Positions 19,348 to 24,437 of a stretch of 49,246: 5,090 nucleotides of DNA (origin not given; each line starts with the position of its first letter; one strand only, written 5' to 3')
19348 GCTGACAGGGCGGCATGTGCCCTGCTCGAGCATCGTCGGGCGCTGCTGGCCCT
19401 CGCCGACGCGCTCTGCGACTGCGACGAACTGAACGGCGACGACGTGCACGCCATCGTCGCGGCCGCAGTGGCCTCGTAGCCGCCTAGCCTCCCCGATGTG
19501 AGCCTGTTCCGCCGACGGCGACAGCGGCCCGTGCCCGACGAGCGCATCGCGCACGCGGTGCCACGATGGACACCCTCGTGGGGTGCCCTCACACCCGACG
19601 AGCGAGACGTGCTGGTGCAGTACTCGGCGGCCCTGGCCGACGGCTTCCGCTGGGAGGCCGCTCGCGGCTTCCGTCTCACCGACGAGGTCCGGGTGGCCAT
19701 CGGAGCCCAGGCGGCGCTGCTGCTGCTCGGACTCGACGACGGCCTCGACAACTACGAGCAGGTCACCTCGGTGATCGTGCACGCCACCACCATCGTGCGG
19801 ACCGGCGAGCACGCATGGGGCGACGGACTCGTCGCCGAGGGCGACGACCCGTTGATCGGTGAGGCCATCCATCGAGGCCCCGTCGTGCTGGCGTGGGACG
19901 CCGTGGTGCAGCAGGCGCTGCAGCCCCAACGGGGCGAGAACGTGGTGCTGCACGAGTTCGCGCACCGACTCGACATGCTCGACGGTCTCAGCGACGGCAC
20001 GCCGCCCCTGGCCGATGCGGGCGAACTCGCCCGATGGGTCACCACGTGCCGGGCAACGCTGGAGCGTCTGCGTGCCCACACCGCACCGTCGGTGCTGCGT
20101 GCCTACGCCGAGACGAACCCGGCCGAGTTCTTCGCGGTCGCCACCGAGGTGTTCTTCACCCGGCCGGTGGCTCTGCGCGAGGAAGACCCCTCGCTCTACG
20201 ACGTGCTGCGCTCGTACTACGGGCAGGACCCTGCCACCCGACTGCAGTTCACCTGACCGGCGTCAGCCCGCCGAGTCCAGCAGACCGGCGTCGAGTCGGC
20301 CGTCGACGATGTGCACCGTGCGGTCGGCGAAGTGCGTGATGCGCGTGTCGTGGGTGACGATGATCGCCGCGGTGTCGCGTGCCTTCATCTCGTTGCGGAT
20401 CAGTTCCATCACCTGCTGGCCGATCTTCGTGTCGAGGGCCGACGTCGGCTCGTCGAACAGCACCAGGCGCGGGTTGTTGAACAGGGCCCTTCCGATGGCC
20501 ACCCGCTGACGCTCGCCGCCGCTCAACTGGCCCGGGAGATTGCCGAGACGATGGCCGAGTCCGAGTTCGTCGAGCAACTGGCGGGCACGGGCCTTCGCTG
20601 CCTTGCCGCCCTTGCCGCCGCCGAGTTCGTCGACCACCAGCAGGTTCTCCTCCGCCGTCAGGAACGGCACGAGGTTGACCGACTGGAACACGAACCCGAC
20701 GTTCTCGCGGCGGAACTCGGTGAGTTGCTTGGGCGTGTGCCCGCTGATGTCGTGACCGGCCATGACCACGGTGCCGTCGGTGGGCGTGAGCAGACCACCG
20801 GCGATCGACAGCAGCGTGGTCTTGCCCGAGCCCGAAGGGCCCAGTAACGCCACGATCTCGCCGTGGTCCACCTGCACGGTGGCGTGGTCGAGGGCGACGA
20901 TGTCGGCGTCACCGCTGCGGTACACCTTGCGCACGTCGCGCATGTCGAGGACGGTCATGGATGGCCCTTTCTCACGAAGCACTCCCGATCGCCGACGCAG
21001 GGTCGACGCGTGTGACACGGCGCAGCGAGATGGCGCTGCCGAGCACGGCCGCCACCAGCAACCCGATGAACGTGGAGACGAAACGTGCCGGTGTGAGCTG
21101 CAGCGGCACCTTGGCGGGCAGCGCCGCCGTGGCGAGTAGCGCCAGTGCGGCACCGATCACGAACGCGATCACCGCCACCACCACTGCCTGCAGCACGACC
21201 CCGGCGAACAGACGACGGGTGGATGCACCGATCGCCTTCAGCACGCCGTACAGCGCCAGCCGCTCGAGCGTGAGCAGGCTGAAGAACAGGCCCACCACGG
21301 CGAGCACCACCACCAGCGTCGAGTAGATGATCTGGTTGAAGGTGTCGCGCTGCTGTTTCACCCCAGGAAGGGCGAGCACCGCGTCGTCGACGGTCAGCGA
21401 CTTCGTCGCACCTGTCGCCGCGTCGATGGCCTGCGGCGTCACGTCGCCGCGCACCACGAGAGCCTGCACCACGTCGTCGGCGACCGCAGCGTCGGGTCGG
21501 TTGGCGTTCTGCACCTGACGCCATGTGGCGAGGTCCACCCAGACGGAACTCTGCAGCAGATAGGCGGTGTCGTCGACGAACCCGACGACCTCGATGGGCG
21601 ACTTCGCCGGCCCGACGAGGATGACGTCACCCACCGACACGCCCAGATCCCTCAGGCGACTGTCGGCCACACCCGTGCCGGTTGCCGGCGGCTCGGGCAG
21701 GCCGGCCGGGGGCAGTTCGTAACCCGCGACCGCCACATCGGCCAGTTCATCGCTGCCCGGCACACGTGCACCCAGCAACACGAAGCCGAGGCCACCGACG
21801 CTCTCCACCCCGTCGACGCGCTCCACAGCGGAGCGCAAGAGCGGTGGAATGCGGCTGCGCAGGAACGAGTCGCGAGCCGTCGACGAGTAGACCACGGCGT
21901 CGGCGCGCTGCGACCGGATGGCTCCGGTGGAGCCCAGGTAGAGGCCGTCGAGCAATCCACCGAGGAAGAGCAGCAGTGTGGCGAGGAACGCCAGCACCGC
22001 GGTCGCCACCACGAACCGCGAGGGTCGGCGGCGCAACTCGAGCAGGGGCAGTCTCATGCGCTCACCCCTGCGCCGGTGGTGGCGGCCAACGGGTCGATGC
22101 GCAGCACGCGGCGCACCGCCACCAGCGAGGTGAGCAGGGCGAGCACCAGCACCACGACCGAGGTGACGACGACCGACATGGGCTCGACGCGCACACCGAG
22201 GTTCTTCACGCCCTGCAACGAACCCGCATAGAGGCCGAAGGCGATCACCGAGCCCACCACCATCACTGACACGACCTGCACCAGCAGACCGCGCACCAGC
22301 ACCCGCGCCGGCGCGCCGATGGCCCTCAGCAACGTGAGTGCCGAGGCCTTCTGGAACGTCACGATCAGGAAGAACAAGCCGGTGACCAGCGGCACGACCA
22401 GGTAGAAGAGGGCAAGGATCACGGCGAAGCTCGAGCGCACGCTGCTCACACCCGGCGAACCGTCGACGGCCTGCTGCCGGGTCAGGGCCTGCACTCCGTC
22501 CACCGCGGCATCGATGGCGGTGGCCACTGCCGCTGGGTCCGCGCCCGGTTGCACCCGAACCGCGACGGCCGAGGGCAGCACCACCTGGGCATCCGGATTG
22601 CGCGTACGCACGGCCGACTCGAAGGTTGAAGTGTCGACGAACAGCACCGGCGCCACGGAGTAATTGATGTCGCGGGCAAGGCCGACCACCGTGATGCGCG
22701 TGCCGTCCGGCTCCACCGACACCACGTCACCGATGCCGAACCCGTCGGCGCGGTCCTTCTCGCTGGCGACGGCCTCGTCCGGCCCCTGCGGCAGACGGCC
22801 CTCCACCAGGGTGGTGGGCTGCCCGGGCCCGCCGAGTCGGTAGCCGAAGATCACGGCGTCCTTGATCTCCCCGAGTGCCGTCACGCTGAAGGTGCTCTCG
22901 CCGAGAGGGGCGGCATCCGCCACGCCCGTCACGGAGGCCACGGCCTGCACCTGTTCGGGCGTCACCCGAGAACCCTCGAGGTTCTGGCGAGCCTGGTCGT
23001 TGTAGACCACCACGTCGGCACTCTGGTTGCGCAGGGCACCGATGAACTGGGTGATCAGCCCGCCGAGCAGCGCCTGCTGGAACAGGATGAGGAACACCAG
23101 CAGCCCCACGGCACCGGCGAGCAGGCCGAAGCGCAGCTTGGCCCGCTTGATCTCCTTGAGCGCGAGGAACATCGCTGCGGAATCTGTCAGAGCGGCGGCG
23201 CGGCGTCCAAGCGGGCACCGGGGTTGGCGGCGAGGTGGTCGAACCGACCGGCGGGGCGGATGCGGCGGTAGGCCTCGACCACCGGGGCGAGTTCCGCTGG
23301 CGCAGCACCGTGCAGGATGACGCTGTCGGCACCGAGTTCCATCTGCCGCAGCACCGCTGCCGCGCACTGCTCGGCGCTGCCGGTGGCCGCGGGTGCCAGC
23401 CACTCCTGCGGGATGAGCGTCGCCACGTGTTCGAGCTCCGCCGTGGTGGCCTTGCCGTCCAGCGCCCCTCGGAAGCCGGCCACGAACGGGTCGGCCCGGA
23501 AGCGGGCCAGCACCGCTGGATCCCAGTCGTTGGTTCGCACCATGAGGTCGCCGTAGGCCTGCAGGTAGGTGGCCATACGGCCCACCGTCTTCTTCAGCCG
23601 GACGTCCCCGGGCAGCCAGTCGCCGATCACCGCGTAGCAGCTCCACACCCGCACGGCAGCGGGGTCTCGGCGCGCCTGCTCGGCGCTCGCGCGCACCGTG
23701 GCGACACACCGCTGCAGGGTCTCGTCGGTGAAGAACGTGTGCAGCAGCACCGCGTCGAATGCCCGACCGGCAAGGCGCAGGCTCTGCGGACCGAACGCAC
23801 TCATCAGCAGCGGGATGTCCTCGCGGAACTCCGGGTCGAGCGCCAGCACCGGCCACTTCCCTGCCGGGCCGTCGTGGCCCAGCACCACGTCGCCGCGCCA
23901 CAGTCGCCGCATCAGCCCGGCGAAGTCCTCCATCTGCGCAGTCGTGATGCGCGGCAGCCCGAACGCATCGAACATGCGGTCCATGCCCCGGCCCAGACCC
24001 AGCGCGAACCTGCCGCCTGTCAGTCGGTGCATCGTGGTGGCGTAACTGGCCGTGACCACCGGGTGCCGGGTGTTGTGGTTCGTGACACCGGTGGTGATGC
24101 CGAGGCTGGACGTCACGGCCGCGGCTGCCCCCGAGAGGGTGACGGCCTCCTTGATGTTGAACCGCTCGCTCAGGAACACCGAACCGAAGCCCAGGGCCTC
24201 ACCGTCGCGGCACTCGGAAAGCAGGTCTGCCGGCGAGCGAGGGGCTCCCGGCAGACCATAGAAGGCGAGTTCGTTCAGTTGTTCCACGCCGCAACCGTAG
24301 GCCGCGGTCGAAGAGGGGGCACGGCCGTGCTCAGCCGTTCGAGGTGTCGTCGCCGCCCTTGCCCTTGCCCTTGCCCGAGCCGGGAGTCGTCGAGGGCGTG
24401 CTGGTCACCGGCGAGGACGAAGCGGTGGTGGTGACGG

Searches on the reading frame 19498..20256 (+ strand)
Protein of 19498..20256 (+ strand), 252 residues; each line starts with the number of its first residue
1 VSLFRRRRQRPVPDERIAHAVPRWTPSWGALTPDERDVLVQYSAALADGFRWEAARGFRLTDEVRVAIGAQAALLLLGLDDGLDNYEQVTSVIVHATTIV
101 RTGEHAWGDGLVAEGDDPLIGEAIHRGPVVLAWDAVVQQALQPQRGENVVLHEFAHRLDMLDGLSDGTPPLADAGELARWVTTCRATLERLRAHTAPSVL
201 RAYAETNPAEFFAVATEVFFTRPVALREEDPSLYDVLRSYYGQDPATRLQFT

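Call 50: search_protein_families(library=pfam, proteins=[window:19498-20256:+], max_evalue=0.001)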
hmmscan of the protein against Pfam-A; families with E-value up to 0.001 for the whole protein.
window:19498-20256:+ (252 aa): 1 family
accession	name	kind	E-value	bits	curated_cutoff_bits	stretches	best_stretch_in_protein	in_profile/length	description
PF06167.18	Peptidase_M90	-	1.6e-63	215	26.2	1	6-241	6-242/243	Glucose-regulated metallo-peptidase M90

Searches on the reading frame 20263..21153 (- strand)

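Call 50: search_protein_families(library=pfam, proteins=[window:20263-21153:-], max_evalue=0.001)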
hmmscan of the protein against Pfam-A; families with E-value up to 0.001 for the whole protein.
window:20263-21153:- (296 aa): 6 families
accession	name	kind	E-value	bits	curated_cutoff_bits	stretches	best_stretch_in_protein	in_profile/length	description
PF00005.33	ABC_tran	-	3.2e-35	122.1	25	1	88-238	1-137/137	ABC transporter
PF13304.12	AAA_21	-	8e-09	36.4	27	1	216-270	244-300/304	AAA domain, putative AbiEii toxin, Type IV TA system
PF02463.25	SMC_N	-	5.1e-07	29.8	40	1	187-283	120-212/220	RecF/RecN/SMC N terminal domain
PF13555.12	AAA_29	-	0.00032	20.8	27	1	89-125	13-49/61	P-loop containing region of AAA domain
PF13604.12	AAA_30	-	0.00069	19.8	27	0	98-178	18-98/191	AAA domain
PF13191.12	AAA_16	-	0.00091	20.2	32.6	0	86-224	10-124/167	AAA ATPase domain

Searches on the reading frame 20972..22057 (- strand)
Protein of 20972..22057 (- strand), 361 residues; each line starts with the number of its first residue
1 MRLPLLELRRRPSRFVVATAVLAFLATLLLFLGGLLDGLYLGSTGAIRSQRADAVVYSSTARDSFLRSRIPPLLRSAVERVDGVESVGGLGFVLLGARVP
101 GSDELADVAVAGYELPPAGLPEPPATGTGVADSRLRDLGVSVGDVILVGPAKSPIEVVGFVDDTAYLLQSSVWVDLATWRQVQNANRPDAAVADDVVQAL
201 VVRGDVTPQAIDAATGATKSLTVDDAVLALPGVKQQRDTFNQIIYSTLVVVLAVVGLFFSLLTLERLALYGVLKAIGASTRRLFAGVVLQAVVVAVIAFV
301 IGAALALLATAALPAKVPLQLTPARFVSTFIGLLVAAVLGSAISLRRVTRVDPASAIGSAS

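Call 50: search_protein_families(library=pfam, proteins=[window:20972-22057:-], max_evalue=0.001)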
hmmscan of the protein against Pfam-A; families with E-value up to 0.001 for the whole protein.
window:20972-22057:- (361 aa): 1 family
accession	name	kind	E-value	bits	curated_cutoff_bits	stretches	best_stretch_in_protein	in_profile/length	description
PF02687.27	FtsX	-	1.5e-13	51.3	25.5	1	244-353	4-120/120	FtsX-like permease C-terminal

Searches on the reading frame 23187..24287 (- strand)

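Call 50: search_protein_families(library=pfam, proteins=[window:23187-24287:-], max_evalue=0.001)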
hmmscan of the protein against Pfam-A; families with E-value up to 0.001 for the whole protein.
window:23187-24287:- (366 aa): 1 family
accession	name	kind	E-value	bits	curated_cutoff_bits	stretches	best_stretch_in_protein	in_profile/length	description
PF00296.26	Bac_luciferase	-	1.6e-37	130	27.9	1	15-321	17-313/314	Luciferase-like monooxygenase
